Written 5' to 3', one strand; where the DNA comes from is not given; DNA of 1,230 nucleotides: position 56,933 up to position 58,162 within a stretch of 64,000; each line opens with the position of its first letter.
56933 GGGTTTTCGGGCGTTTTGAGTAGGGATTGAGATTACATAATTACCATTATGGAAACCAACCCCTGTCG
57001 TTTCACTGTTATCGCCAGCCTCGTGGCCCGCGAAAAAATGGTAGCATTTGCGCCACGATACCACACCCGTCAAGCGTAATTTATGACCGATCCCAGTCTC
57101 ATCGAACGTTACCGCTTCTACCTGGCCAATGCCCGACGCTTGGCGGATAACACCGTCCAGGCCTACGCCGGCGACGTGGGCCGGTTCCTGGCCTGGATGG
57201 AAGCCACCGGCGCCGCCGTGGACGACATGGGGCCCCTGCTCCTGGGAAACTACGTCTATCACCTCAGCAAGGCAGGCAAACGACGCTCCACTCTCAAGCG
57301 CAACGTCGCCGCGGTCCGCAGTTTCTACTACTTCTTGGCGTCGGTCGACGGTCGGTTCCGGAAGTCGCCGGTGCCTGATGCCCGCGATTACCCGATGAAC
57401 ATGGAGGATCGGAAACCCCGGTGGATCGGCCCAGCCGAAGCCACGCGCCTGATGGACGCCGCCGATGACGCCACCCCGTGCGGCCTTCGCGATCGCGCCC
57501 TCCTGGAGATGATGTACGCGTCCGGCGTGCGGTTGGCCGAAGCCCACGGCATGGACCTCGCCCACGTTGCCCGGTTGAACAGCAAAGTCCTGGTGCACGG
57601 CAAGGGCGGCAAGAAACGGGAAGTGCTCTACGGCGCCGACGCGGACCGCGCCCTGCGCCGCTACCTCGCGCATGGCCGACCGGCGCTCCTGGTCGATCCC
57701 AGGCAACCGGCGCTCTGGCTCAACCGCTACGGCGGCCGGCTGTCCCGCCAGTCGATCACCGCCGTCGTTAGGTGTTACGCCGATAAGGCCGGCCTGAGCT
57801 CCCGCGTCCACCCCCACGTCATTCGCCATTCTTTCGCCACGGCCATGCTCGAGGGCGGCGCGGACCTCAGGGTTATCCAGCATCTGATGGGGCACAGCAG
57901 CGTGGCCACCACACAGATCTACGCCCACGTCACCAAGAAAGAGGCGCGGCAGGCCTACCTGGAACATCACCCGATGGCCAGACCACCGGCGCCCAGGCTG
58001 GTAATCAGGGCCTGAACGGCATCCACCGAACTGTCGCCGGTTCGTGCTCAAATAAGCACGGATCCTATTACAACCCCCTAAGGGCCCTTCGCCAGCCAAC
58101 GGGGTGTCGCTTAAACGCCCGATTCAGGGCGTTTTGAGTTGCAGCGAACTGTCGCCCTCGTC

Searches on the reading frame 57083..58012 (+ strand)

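Call 68: search_protein_families(library=pfam, proteins=[window:57083-58012:+], max_evalue=0.001)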
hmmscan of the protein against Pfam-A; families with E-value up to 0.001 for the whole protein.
window:57083-58012:+ (310 aa): 3 families
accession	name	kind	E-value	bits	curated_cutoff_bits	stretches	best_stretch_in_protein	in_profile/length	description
PF00589.27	Phage_integrase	-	3.8e-40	137.9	27.1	1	114-286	2-171/172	Phage integrase family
PF02899.23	Phage_int_SAM_1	-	5.6e-15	55.8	22.3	1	7-86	1-80/83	Phage integrase, N-terminal SAM-like domain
PF13495.12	Phage_int_SAM_4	-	4.6e-05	24.2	27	1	7-82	2-75/85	Phage integrase, N-terminal SAM-like domain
